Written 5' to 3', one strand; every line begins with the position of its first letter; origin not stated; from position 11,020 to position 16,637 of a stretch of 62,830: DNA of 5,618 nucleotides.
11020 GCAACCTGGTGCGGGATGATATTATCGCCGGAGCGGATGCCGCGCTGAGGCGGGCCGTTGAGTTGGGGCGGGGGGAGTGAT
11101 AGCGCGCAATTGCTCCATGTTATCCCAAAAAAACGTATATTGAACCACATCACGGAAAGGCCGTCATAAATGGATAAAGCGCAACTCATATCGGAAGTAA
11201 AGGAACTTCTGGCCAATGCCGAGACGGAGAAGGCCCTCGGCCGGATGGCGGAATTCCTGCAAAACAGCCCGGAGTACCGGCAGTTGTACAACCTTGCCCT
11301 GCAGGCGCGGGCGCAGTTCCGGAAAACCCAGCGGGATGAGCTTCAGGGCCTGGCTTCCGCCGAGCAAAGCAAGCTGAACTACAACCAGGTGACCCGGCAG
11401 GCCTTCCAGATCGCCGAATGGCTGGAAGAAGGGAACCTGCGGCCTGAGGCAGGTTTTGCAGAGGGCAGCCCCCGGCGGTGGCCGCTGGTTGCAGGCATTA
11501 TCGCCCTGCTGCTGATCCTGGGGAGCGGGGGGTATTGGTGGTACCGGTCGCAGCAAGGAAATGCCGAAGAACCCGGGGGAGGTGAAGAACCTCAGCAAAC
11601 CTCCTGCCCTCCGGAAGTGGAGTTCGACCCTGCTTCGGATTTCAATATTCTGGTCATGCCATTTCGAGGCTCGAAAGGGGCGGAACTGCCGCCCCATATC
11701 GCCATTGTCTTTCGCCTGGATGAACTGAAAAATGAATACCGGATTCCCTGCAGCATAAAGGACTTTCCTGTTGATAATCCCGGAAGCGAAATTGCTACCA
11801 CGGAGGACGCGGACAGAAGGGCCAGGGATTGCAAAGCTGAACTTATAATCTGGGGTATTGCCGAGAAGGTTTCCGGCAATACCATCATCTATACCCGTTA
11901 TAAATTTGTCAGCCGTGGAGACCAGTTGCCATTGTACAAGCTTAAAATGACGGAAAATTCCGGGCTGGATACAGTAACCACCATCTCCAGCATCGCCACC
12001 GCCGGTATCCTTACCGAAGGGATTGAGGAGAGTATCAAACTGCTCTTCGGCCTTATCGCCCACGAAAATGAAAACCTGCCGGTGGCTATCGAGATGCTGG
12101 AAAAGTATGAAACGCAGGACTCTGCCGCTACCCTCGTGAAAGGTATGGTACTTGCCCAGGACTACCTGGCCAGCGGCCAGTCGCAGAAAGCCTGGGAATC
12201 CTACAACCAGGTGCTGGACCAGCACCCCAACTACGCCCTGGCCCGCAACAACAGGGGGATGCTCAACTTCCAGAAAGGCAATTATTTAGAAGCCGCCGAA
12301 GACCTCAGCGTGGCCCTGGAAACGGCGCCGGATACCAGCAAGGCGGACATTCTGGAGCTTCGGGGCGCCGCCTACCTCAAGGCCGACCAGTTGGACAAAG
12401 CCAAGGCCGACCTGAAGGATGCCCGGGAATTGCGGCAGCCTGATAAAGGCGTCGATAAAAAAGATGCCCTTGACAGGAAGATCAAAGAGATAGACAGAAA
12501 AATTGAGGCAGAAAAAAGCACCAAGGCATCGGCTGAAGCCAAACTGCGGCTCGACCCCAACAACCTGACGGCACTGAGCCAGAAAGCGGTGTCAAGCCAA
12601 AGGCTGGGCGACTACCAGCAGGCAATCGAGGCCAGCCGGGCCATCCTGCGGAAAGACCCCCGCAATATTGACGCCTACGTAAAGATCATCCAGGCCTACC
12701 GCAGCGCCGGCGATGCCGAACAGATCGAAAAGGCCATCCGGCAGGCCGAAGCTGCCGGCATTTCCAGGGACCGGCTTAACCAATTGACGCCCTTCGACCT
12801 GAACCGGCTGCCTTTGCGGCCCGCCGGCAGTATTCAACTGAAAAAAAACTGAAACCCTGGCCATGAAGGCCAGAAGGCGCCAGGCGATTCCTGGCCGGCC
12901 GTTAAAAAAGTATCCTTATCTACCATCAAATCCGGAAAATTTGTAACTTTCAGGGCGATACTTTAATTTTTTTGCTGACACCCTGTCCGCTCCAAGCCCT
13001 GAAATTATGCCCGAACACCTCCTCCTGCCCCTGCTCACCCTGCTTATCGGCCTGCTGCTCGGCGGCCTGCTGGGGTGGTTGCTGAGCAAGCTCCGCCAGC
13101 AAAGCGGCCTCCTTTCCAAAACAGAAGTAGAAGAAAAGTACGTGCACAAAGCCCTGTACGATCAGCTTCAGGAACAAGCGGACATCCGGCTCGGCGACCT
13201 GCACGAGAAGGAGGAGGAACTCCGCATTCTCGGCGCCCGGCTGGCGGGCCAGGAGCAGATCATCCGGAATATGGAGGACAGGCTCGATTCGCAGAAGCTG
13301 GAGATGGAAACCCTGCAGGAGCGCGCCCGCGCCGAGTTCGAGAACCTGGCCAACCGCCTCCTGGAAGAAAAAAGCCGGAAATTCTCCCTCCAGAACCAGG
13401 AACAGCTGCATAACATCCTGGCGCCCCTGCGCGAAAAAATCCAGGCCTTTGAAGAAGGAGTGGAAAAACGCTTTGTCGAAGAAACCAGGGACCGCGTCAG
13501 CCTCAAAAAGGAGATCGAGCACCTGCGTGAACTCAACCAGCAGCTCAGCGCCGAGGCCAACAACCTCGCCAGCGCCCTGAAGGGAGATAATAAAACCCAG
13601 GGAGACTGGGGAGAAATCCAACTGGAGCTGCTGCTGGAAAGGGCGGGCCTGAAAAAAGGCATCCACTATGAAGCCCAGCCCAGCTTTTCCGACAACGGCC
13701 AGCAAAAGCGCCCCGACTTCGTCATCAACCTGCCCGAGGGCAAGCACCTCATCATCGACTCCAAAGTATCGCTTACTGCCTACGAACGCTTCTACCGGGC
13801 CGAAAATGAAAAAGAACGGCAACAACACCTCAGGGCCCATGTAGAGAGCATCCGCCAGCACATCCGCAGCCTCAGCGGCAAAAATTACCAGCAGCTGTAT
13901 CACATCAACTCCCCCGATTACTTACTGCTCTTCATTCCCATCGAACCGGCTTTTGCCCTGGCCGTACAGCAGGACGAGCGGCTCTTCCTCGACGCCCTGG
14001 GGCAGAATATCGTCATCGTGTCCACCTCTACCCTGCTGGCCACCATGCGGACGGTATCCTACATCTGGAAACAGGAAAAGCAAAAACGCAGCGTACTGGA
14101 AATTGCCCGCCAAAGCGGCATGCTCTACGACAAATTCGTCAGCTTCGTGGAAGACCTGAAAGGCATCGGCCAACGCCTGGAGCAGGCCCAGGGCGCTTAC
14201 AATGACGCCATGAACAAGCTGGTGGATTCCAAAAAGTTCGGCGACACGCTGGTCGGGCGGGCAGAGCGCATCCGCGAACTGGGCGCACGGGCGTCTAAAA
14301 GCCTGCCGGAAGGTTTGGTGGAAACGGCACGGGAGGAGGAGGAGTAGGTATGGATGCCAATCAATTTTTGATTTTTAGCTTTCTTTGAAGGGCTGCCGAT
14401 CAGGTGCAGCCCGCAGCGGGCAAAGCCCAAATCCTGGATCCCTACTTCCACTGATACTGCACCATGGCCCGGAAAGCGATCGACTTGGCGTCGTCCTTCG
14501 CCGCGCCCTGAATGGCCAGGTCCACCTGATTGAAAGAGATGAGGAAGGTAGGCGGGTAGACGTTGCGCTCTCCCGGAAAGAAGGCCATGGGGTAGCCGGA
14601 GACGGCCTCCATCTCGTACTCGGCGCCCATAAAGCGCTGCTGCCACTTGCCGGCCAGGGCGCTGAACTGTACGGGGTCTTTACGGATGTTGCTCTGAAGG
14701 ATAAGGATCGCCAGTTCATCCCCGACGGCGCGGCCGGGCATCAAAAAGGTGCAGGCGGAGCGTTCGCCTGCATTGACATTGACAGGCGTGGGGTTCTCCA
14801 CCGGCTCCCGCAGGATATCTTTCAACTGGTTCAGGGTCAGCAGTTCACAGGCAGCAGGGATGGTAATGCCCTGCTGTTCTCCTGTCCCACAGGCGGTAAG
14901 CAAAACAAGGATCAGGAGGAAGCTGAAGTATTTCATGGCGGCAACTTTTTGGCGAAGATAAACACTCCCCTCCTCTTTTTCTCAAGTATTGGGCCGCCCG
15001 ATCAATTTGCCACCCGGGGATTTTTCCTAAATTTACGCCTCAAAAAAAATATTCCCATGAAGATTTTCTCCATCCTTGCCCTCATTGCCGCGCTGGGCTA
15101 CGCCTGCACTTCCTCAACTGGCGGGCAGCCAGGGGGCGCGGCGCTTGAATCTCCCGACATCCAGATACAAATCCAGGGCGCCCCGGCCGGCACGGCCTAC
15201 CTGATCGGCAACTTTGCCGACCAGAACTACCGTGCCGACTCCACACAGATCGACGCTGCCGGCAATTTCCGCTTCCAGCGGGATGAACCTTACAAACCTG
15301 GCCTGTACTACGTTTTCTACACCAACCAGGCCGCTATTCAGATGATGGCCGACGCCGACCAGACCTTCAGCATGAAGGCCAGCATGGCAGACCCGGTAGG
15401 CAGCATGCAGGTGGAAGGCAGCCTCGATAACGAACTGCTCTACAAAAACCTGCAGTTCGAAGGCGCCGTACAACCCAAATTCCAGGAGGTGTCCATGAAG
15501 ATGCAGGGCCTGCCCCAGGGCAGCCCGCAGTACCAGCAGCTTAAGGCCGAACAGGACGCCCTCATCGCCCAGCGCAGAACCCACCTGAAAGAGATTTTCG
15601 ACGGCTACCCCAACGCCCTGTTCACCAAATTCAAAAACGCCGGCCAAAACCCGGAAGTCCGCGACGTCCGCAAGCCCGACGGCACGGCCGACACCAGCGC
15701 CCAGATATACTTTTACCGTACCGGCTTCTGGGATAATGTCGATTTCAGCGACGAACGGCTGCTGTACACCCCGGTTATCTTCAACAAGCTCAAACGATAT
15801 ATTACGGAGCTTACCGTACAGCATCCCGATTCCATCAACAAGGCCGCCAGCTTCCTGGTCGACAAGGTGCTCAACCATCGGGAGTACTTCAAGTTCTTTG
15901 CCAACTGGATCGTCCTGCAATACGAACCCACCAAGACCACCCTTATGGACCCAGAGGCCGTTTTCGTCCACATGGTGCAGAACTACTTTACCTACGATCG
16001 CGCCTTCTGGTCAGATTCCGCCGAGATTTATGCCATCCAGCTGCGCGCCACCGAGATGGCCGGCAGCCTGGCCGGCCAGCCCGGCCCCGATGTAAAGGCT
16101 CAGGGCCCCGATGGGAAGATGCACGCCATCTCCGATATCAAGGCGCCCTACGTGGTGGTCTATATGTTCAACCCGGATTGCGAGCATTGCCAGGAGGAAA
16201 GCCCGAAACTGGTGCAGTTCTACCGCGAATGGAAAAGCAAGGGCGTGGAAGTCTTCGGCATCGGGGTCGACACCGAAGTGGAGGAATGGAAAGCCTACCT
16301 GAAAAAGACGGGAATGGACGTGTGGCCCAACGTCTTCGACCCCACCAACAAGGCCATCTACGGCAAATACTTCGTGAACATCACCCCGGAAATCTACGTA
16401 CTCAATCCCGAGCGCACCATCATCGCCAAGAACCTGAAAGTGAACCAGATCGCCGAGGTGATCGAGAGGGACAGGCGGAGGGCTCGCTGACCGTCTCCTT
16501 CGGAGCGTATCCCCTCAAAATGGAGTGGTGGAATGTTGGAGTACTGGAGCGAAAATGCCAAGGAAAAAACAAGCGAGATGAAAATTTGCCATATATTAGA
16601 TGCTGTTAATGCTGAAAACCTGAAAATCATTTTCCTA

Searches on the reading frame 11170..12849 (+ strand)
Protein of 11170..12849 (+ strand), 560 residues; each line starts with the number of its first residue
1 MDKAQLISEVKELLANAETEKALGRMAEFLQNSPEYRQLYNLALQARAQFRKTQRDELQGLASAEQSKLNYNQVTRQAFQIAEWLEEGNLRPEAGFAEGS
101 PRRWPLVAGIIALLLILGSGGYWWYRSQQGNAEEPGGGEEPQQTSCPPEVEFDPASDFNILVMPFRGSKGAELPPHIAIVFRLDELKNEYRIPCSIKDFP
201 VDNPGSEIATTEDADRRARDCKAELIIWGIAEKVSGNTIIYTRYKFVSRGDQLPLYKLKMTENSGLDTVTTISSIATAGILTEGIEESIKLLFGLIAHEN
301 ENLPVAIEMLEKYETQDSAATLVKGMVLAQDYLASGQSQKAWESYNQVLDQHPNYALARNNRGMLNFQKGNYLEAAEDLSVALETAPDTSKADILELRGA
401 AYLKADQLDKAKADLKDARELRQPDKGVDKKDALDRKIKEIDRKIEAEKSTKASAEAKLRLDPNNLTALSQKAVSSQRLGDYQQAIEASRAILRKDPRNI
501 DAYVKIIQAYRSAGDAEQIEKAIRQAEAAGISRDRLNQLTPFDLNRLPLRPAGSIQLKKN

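Call 73: search_protein_families(library=pfam, proteins=[window:11170-12849:+], max_evalue=0.00001)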
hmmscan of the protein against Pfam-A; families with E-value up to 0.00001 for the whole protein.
window:11170-12849:+ (560 aa): 10 families
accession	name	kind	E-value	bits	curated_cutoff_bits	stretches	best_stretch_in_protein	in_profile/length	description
PF13371.12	TPR_9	-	9.2e-13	48.4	35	1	332-396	5-69/73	Tetratricopeptide repeat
PF13432.12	TPR_16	-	6.1e-11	43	32.7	1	328-388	3-63/65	Tetratricopeptide repeat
PF07719.23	TPR_2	-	2.8e-10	39.9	27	0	356-388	1-33/34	Tetratricopeptide repeat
PF19964.5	EAD11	-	1.1e-09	38.6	26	1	6-82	2-76/80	Effector-associated domain 11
PF00515.34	TPR_1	-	1.2e-08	34.8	27.8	0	356-388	1-33/34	Tetratricopeptide repeat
PF13431.12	TPR_17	-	3.7e-08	33.4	24.4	0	345-375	2-32/34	Tetratricopeptide repeat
PF13414.12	TPR_11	-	1.6e-07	31.4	26.8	0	331-370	3-42/42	TPR repeat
PF13428.12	TPR_14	-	1.1e-06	29.1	23.5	0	477-508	12-43/44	Tetratricopeptide repeat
PF13424.12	TPR_12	-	1.7e-06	28.6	30.1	0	356-423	3-76/77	Tetratricopeptide repeat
PF14559.12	TPR_19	-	3.4e-06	27.7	25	0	480-519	5-44/68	Tetratricopeptide repeat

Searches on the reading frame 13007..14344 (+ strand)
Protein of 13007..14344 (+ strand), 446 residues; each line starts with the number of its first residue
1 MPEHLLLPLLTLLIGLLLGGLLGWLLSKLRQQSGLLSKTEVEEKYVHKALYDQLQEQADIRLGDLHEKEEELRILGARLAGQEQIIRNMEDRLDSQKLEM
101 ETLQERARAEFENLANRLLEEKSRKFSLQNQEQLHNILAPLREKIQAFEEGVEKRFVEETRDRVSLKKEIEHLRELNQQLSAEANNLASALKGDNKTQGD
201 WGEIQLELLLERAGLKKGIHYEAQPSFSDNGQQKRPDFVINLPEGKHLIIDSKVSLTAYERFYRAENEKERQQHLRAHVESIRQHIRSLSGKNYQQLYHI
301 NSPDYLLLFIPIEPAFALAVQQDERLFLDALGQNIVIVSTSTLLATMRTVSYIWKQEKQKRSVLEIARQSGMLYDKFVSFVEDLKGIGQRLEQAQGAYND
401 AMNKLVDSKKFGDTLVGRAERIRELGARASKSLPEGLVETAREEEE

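Call 73: search_protein_families(library=pfam, proteins=[window:13007-14344:+], max_evalue=0.00001)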
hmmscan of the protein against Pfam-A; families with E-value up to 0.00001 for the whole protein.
window:13007-14344:+ (446 aa): 1 family
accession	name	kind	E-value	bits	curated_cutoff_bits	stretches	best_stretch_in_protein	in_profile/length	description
PF02646.22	RmuC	-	9.3e-103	343.8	26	1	132-431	1-290/291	RmuC family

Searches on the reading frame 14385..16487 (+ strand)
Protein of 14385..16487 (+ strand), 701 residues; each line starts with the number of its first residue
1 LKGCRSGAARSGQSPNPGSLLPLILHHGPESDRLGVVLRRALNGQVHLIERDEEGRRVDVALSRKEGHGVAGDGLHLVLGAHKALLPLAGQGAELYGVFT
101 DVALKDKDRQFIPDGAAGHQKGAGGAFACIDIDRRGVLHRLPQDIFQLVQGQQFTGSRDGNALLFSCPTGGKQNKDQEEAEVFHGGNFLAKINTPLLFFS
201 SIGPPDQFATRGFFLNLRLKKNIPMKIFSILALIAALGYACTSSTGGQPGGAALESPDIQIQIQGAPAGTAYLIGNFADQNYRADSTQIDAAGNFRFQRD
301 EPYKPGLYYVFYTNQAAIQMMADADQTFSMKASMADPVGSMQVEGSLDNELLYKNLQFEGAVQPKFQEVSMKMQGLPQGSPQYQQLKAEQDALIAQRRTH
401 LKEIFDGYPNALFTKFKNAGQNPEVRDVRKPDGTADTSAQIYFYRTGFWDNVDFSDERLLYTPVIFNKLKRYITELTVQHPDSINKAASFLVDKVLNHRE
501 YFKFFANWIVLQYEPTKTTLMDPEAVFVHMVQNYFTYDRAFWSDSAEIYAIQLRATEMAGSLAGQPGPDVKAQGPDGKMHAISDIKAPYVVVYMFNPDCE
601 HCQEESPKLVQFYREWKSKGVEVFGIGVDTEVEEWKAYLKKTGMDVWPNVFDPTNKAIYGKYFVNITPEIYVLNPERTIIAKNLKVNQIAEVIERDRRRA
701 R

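Call 73: search_protein_families(library=pfam, proteins=[window:14385-16487:+], max_evalue=0.00001)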
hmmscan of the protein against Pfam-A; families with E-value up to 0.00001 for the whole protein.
window:14385-16487:+ (701 aa): 5 families
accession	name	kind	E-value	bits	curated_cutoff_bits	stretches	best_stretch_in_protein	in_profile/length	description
PF00578.27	AhpC-TSA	-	5.9e-14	52.5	26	1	564-680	2-122/124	AhpC/TSA family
PF13905.12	Thioredoxin_8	-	4.7e-12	46.5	27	1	589-678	3-93/94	Thioredoxin-like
PF14289.11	DUF4369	-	6.8e-08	33.4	25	1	259-352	3-91/91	Domain of unknown function (DUF4369)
PF17127.10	DUF5106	-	4.1e-07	31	28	1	430-535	23-128/151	Domain of unknown function (DUF5106)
PF08534.16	Redoxin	-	5.1e-07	30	26.6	1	563-685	2-134/148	Redoxin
